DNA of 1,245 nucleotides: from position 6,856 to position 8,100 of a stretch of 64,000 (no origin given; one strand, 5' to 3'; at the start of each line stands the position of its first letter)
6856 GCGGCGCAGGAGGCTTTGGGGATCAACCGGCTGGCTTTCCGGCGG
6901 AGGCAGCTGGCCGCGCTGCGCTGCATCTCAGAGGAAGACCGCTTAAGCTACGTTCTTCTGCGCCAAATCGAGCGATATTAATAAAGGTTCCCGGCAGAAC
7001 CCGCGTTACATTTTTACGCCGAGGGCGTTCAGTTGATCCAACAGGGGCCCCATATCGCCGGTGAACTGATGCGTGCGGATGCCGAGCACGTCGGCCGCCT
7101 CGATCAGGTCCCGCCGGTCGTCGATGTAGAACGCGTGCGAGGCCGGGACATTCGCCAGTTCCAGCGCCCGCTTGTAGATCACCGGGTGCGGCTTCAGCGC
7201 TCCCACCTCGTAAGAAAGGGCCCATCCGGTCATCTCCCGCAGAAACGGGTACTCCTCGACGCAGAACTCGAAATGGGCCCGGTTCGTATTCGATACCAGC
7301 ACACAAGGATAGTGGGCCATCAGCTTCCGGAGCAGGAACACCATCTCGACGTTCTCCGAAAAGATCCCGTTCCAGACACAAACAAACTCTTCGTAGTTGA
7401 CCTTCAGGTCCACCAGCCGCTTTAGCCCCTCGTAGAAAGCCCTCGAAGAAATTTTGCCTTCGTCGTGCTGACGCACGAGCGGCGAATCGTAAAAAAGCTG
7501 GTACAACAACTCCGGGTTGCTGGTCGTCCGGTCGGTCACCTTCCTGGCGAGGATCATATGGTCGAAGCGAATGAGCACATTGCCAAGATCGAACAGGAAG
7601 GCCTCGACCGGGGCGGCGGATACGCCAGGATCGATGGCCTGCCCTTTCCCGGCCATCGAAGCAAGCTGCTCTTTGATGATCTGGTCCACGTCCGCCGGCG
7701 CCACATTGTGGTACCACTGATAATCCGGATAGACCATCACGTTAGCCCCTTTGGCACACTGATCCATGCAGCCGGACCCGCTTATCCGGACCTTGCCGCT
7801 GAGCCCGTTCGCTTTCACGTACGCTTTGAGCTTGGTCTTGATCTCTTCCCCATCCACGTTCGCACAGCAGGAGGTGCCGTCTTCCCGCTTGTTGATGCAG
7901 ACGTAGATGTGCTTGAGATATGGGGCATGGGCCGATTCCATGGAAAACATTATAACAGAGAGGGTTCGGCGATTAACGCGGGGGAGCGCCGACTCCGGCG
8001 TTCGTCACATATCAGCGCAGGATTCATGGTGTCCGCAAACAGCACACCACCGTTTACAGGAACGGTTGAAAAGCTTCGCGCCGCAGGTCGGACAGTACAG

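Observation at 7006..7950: Unusual fusion of a thioredoxin-like [2Fe-2S] ferredoxin with a YihX-type HAD phosphatase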

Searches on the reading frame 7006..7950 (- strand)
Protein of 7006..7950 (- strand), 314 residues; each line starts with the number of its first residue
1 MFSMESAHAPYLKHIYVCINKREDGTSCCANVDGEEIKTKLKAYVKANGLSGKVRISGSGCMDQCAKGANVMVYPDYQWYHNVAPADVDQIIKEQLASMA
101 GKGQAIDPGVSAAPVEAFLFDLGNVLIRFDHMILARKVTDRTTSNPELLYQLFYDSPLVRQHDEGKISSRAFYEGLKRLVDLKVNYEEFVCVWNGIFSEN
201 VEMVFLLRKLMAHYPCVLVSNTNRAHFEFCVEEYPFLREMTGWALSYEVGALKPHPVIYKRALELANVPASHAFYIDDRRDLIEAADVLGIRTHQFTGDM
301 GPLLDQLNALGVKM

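Call 3: search_protein_families(library=pfam, proteins=[window:7006-7950:-], max_evalue=1)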
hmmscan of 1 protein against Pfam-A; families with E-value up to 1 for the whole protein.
window:7006-7950:- (314 aa): 6 families
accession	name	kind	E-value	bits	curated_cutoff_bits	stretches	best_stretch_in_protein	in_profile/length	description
PF00702.32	Hydrolase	-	1.9e-07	32.1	26.4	1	116-286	2-187/191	haloacid dehalogenase-like hydrolase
PF13419.12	HAD_2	-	3.7e-06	27.6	23.8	1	205-293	86-175/178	Haloacid dehalogenase-like hydrolase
PF06999.17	Suc_Fer-like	-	0.0029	18.1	34.9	1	10-97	94-180/191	Sucrase/ferredoxin-like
PF07845.16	DUF1636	-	0.0035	18.2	31.6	1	18-78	4-66/117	Protein of unknown function (DUF1636)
PF13242.12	Hydrolase_like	-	0.014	15.8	22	1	253-293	4-45/75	HAD-hyrolase-like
PF01257.25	2Fe-2S_thioredx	-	0.027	14.8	24.8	1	25-94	73-143/145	Thioredoxin-like [2Fe-2S] ferredoxin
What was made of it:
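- Pfam PF01257 is below its gathering score (14.8 vs 24.8 bits; call 3).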

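Call 4: search_protein_families(library=ncbifam, proteins=[window:7006-7950:-], max_evalue=1)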
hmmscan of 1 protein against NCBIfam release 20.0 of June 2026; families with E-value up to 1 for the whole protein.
window:7006-7950:- (314 aa): 13 families
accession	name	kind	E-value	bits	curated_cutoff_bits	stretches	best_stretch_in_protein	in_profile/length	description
NF006991.0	PRK09456.1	equivalog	7.9e-26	91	295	1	118-295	3-183/199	glucose-1-phosphatase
NF041613.1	fdxn_Azotob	equivalog_domain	8.5e-15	54.9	195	1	14-97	7-92/107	2Fe-2S ferredoxin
NF041612.1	fdxn_Clost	equivalog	1e-12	48.5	150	1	13-96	6-91/102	2Fe-2S ferredoxin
TIGR01509.1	HAD-SF-IA-v3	subfamily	2.2e-08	34.4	29.4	1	247-293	105-151/154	HAD-IA family hydrolase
TIGR02252.1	DREG-2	subfamily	4.8e-07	29.8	155.2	1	213-291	121-199/203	HAD hydrolase, REG-2-like, family IA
TIGR02247.1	HAD-1A3-hyp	subfamily_domain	9.2e-06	25.5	125.4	1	115-295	2-194/211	epoxide hydrolase N-terminal domain-like phosphatase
TIGR02253.1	CTE7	subfamily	1.1e-05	25.3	169.75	1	245-293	142-191/221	TIGR02253 family HAD-type hydrolase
TIGR01993.1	Pyr-5-nucltdase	equivalog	3.6e-05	23.7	142.9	1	207-293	89-180/183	pyrimidine 5'-nucleotidase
TIGR02254.1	YjjG_YfnB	equivalog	0.0076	15.7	159.9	1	216-306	115-206/223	YjjG family noncanonical pyrimidine nucleotidase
TIGR01428.1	HAD_type_II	equivalog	0.012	15.7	125.4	1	206-292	99-186/197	haloacid dehalogenase type II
TIGR01454.1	AHBA_synth_RP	hypoth_equivalog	0.031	13.9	246.65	1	246-288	124-166/205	AHBA synthesis associated protein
TIGR01958.1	nuoE_fam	subfamily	0.038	14.1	142.4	1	35-94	89-146/148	NADH-quinone oxidoreductase subunit NuoE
NF005722.0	PRK07539.1-2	equivalog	0.057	13.5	141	1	35-94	94-155/157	NADH-quinone oxidoreductase subunit NuoE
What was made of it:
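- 7009..7605 (-): YihX-like HAD-IA phosphatase domain (residues 116-314). Motif I D121 7588-7590 (FDLGNV); motif II S220-N223 7282-7293; motif III K253 7192-7194; motif IV D277-D278 7117-7122. PF00702 32.1 bits (cutoff 26.4) and TIGR01509 34.4 bits (cutoff 29.4) (calls 3, 4).
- On Thioredoxin-like [2Fe-2S] ferredoxin family (Aquifex Fd4 / C. pasteurianum type): PF01257 gives 14.8 bits against a cutoff of 24.8. fdxn_Azotob gives 54.9 against 195, and fdxn_Clost 48.5 against 150; both are equivalog cutoffs (calls 3, 4).
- On HAD superfamily, subfamily IA (C1 cap): PF00702 32.1 vs 26.4; PF13419 27.6 vs 23.8; TIGR01509 34.4 vs 29.4 (calls 3, 4).
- On YihX equivalog (alpha-D-glucose-1-phosphatase, NF006991): 91 bits against a cutoff of 295 (call 4).
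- On NuoE / HoxE-type oxidoreductase subunit: TIGR01958 gives 14.1 bits against a cutoff of 142.4 (call 4).
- Closest known: NuoE / NDUFV2 / HydB-HydC N-terminal thioredoxin-like [2Fe-2S] modules. Different: The sequence match is marginal (nuoE_fam 14 bits vs 142; call 4), and there are no such partner subunits here.
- Checked: They also match NCBIfam fdxn_Azotob (8.5e-15) and fdxn_Clost (1e-12) (call 4).
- The substrate cannot be read from the sequence, and the score is far below the YihX equivalog cutoff (call 4).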

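Call 5: search_solved_structures(query=window:7006-7950:-, max_evalue=1, show_alignments=3)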
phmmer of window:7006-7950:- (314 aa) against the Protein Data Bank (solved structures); distinct sequences matched with E-value up to 1: 40.
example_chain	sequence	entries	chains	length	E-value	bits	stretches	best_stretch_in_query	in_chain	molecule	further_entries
2b0c_A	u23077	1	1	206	1.7e-23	86.6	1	117-293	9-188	putative phosphatase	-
8pno_A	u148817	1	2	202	2.4e-23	86.1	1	118-293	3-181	Alpha-D-glucose 1-phosphate phosphatase YihX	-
8pne_A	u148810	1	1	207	2.6e-23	86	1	118-293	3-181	Alpha-D-glucose 1-phosphate phosphatase YihX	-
4dcc_A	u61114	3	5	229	5.4e-14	55.4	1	114-294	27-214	Putative haloacid dehalogenase-like hydrolase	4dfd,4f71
4f72_A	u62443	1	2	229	6.3e-13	51.9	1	115-294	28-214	Putative haloacid dehalogenase-like hydrolase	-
1f37_A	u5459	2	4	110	1.1e-10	44.5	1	12-97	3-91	FERREDOXIN [2FE-2S] | [2Fe-2S] ferredoxin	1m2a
4jb3_A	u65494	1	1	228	2.2e-09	40.3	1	115-295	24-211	Haloacid dehalogenase-like hydrolase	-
1m2d_A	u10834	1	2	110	2.8e-09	39.9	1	12-97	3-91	[2Fe-2S] ferredoxin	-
1m2b_A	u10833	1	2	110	2.8e-09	39.9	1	12-97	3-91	[2Fe-2S] ferredoxin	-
3cnh_A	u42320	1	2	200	5.5e-08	35.7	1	187-313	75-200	Hydrolase family protein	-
5abr_A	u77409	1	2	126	8e-08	35.2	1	13-97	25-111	FERREDOXIN, 2FE-2S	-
7t2r_B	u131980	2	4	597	1.2e-05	28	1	11-96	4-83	NiFe hydrogenase subunit B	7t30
2i6x_A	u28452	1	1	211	0.00053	22.6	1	113-294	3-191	Hydrolase, haloacid dehalogenase-like family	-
7q4v_B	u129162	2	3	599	0.00064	22.3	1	25-97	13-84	Iron hydrogenase HydB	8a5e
9mhs_B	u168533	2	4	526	0.001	21.7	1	118-299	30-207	Drimenol Synthase | Haloacid dehalogenase superfamily, subfamily IA, variant 3 with third motif having DD or E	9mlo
3u26_A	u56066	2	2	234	0.069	15.7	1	202-279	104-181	PF00702 domain protein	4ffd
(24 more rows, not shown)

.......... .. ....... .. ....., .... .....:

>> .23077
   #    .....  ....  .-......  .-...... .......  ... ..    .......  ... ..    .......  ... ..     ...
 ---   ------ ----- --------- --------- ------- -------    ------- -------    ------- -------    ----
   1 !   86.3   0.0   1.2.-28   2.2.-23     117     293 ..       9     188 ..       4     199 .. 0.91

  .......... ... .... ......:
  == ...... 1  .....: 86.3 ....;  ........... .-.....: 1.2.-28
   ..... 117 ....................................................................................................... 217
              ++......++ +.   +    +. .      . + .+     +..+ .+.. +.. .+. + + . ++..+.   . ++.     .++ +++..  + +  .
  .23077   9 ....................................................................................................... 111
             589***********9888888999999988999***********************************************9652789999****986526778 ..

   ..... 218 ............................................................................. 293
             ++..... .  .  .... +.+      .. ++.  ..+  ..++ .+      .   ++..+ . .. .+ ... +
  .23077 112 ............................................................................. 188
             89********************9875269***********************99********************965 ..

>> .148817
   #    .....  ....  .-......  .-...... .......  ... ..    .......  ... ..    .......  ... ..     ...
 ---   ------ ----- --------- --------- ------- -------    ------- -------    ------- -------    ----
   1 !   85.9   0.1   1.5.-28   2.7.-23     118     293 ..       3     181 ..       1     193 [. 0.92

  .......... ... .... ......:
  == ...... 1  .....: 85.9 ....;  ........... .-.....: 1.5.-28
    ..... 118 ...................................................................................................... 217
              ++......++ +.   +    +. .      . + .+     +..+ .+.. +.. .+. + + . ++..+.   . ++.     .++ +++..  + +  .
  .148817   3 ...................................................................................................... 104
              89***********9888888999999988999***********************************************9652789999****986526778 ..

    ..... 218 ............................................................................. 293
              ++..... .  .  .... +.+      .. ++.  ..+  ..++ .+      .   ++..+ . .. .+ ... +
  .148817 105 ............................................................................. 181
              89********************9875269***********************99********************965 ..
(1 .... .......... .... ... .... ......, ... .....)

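Call 6: find_homologous_proteins(query=window:7006-7950:-, max_evalue=0.001)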
Query window:7006-7950:- (314 aa): 282 proteins with E <= 0.001 among 2146 candidates; the best 120 are listed.
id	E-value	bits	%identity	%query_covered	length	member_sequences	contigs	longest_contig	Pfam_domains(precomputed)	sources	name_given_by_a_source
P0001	4.0e-211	718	100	99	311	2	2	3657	PF13419.13,PF00702.33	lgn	-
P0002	1.7e-167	575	80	99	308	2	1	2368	PF13419.13,PF00702.33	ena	-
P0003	6.7e-157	540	75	99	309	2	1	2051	PF13419.13,PF00702.33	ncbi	-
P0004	2.4e-126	439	62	98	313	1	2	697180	PF13419.13,PF00702.33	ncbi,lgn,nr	ncbi:MAG: HAD-IA family hydrolase [Candidatus Omnitrophica bacterium]|nr:HAD-IA family hydrolase [Ca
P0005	3.3e-123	429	60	99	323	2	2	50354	PF13419.13,PF00702.33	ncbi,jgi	-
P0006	2.6e-120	419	61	99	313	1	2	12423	PF13419.13,PF00702.33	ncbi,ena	-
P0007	4.0e-120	419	59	99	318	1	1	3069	PF13419.13,PF00702.33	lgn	-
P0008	4.5e-120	419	58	98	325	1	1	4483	PF13419.13,PF00702.33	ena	-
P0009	1.6e-118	414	59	99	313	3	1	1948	PF13419.13,PF00702.33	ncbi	-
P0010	3.4e-118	413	58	99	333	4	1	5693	PF13419.13,PF00702.33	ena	-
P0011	8.4e-115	401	55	98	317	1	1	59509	PF13419.13,PF00702.33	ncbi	-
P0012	2.1e-114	400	57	99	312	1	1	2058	PF13419.13,PF00702.33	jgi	jgi:putative hydrolase of the HAD superfamily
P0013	2.4e-114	400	57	93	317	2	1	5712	PF13419.13,PF00702.33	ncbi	-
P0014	3.8e-114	399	56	97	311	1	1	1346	PF13419.13,PF00702.33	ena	-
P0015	5.6e-114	399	58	99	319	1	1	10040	PF13419.13,PF00702.33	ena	-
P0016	2.2e-113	397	58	94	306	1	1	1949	PF13419.13,PF00702.33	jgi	jgi:glucose-1-phosphatase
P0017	6.4e-113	395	55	98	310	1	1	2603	PF13419.13,PF00702.33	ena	-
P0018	1.3e-110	388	56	98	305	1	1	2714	PF13419.13,PF00702.33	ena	-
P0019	3.5e-110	386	55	99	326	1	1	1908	PF00702.33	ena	-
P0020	5.3e-110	386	55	98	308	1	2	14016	PF00702.33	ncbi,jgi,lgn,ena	-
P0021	7.5e-110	385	55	98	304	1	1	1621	PF13419.13,PF00702.33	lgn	-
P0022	2.6e-109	383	55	98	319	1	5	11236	PF13419.13,PF00702.33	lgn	-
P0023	3.0e-109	383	56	94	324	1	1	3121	PF13419.13,PF00702.33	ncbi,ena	-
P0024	7.1e-109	382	56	98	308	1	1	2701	PF13419.13,PF00702.33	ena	-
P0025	8.3e-109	382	56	98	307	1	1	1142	PF13419.13,PF00702.33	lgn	-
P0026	1.5e-108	381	51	99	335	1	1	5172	PF13419.13,PF00702.33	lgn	-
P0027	1.9e-108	380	53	98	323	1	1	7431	PF13419.13,PF00702.33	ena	-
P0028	2.4e-108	380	56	94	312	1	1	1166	PF13419.13,PF00702.33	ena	-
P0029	9.3e-108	378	53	99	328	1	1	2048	PF13419.13,PF00702.33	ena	-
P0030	2.6e-107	377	56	94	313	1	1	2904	PF13419.13,PF00702.33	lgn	-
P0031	4.5e-107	376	53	98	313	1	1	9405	PF13419.13,PF00702.33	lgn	-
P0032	8.9e-107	375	52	98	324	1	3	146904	PF13419.13,PF00702.33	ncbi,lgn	-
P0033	2.1e-106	374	54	99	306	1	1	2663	PF13419.13,PF00702.33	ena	-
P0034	2.3e-106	374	52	98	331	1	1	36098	PF13419.13,PF00702.33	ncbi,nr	ncbi:MAG: HAD-IA family hydrolase [Candidatus Omnitrophica bacterium]|nr:HAD-IA family hydrolase [Ca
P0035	3.2e-106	373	53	99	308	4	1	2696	PF13419.13,PF00702.33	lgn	-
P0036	3.3e-106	373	53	98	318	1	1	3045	PF13419.13,PF00702.33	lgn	-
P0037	3.6e-106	373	51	98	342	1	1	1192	PF13419.13,PF00702.33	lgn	-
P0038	4.2e-106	373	54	98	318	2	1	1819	PF00702.33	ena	-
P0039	4.7e-106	373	53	98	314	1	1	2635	PF13419.13,PF00702.33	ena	-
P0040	4.8e-106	373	56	94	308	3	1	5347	PF00702.33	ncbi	-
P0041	2.1e-105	371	55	94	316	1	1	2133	PF13419.13,PF07845.17,PF06999.18,PF00702.33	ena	-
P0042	2.8e-105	370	55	94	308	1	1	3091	PF13419.13,PF00702.33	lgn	-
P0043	5.7e-105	369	50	98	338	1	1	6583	PF13419.13,PF00702.33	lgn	-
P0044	9.6e-105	368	52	98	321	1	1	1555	PF13419.13,PF00702.33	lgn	-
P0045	9.8e-105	368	51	98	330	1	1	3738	PF13419.13,PF00702.33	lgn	-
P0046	9.9e-105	368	53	99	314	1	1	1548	PF00702.33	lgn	-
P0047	1.1e-104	368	52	98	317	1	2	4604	PF13419.13,PF00702.33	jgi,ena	-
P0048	2.8e-104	367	53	98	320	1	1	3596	PF13419.13,PF00702.33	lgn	-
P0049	4.2e-104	366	51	94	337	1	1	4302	PF13419.13,PF00702.33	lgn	-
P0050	3.4e-103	363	54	99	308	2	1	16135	PF00702.33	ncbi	-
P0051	5.9e-103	362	53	99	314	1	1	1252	PF13419.13,PF00702.33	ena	-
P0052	2.0e-102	361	49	98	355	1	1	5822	PF13419.13,PF00702.33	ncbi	-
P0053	2.2e-102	361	52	98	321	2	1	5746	PF00702.33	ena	-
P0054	9.5e-102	359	52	98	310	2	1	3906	PF13419.13,PF00702.33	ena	-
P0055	2.8e-101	357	53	98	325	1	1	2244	PF00702.33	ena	-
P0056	4.6e-101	356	53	99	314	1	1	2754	PF00702.33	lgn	-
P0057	7.9e-101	355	55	98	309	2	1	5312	PF13419.13,PF00702.33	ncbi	-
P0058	1.1e-100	355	53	95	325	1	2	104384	PF13419.13,PF00702.33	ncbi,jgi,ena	-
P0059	1.6e-100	354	52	98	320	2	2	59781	PF13419.13,PF07845.17,PF00702.33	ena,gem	-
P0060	1.6e-100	354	52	98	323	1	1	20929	PF13419.13,PF00702.33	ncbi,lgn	-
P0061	2.8e-100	354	55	94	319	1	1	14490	PF13419.13,PF00702.33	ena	-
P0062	5.1e-100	353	53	95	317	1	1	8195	PF13419.13,PF00702.33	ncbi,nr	ncbi:MAG: HAD-IA family hydrolase [Candidatus Omnitrophica bacterium]|nr:HAD-IA family hydrolase [Ca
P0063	5.5e-100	353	50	94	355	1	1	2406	PF13419.13,PF00702.33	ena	-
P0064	8.4e-100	352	52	98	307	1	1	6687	PF13419.13,PF00702.33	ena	-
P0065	2.1e-99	351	54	94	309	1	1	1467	PF00702.33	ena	-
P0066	2.0e-98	348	52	96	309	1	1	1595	PF13419.13,PF07845.17,PF00702.33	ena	-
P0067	3.2e-98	347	51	98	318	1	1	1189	PF13419.13,PF00702.33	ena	-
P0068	4.7e-98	346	53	93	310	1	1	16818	PF13419.13,PF00702.33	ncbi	-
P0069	1.6e-97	345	52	98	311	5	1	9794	PF13419.13,PF07845.17,PF00702.33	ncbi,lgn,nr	ncbi:MAG: HAD-IA family hydrolase [Candidatus Omnitrophota bacterium]|nr:HAD-IA family hydrolase [Ca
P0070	1.9e-96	341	52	95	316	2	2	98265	PF13419.13,PF00702.33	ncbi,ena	-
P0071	6.1e-96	339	52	95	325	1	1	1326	PF13419.13,PF00702.33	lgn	-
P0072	9.5e-96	339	50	98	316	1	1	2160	PF13419.13,PF00702.33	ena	-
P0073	3.7e-95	337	53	94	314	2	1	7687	PF13419.13,PF00702.33,PF01257.26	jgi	jgi:HAD superfamily hydrolase (TIGR01509 family)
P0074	2.0e-94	334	53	94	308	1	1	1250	PF13419.13,PF00702.33,PF01257.26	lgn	-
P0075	4.7e-94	333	52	98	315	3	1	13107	PF13419.13,PF00702.33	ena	-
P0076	2.7e-93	331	51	94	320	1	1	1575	PF13419.13,PF00702.33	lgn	-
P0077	2.9e-93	331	50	95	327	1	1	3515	PF00702.33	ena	-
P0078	2.2e-88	315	50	94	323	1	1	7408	PF13419.13,PF00702.33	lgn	-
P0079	4.6e-83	297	49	89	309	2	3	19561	PF13419.13,PF00702.33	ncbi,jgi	-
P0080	1.8e-81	292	46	99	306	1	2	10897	PF13419.13,PF00702.33,PF01257.26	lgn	-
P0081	2.9e-72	262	53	68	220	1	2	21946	PF13419.13,PF00702.33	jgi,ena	-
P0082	4.1e-69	251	55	66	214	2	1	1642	PF13419.13,PF00702.33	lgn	-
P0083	1.3e-67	246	50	69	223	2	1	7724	PF13419.13,PF00702.33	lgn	-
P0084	1.1e-65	240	54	64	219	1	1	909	PF13419.13,PF00702.33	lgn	-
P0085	1.1e-65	240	53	65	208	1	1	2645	PF13419.13,PF00702.33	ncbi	-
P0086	8.8e-65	237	53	60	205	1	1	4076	PF13419.13,PF00702.33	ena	-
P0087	5.8e-64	234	53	62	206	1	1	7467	PF13419.13,PF00702.33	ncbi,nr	ncbi:MAG: HAD family phosphatase [Candidatus Omnitrophica bacterium]|nr:HAD family phosphatase [Cand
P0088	9.1e-62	227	52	62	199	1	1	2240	PF13419.13,PF00702.33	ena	-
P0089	2.8e-47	180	46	64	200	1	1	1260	PF00702.33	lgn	-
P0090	2.7e-44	170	43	64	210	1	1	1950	PF13419.13,PF00702.33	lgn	-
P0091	3.3e-43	166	41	64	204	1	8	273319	PF13419.13,PF00702.33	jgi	-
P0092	7.1e-43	165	45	59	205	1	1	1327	PF13419.13,PF00702.33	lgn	-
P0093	1.2e-42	164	45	58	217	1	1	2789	PF13419.13,PF00702.33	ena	-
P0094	3.4e-42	163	41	58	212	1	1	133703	PF13419.13,PF00702.33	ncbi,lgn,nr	ncbi:MAG: HAD family phosphatase [Candidatus Omnitrophota bacterium]|nr:HAD family phosphatase [Cand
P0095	3.7e-42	163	46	58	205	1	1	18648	PF13419.13,PF00702.33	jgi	jgi:FMN phosphatase YigB (HAD superfamily)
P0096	7.6e-42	162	43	62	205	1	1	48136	PF13419.13,PF00702.33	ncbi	ncbi:MAG: HAD family phosphatase [Candidatus Omnitrophota bacterium]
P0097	1.4e-41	161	46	58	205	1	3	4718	PF13419.13,PF00702.33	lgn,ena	-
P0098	1.6e-41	161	47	59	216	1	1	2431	PF13419.13,PF00702.33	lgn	-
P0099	3.4e-40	156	45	59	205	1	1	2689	PF13419.13,PF00702.33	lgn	-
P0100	4.7e-40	156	43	59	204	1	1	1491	PF13419.13,PF00702.33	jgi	-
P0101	6.3e-40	155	44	59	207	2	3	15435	PF13419.13,PF00702.33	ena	-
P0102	7.9e-40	155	45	57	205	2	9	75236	PF13419.13,PF00702.33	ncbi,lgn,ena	-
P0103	1.1e-39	155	38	63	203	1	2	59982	PF13419.13,PF00702.33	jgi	jgi:putative hydrolase of the HAD superfamily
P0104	1.1e-39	155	44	59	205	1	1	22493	PF13419.13,PF00702.33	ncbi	ncbi:HAD family hydrolase [Candidatus Omnitrophota bacterium]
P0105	1.7e-39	154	44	59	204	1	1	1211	PF13419.13,PF00702.33,PF13242.13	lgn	-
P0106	1.8e-39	154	44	59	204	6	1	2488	PF13419.13,PF00702.33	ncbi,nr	ncbi:MAG: HAD-IA family hydrolase [Candidatus Omnitrophota bacterium]|nr:HAD-IA family hydrolase [Ca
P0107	2.4e-39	154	43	59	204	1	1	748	PF13419.13,PF00702.33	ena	-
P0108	2.5e-39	153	44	59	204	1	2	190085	PF13419.13,PF00702.33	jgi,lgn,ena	-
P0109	2.6e-39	153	45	58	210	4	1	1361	PF13419.13,PF00702.33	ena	-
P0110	2.7e-39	153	44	59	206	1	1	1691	PF13419.13,PF00702.33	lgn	-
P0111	2.7e-39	153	39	64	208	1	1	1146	PF13419.13,PF00702.33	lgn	-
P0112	3.1e-39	153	42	62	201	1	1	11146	PF13419.13,PF00702.33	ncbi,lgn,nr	ncbi:MAG: HAD family phosphatase [Candidatus Omnitrophica bacterium]|nr:HAD family phosphatase [Cand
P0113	3.5e-39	153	45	57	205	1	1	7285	PF13419.13,PF00702.33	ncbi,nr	ncbi:MAG: HAD-IA family hydrolase [Candidatus Omnitrophica bacterium]|nr:HAD-IA family hydrolase [Ca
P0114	3.9e-39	153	43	57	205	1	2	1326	PF13419.13,PF00702.33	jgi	-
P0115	3.9e-39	153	44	59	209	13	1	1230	PF13419.13,PF00702.33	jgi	-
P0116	4.5e-39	153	40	64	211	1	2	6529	PF13419.13,PF00702.33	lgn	-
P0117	5.6e-39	152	43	59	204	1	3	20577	PF13419.13,PF00702.33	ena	-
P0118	9.8e-39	152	42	59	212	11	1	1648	PF13419.13,PF00702.33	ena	-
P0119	1.0e-38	152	43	59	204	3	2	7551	PF13419.13,PF00702.33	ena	-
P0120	1.1e-38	151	38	64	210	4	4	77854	PF13419.13,PF00702.33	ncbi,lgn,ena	ncbi:MAG: HAD family phosphatase [Candidatus Omnitrophota bacterium]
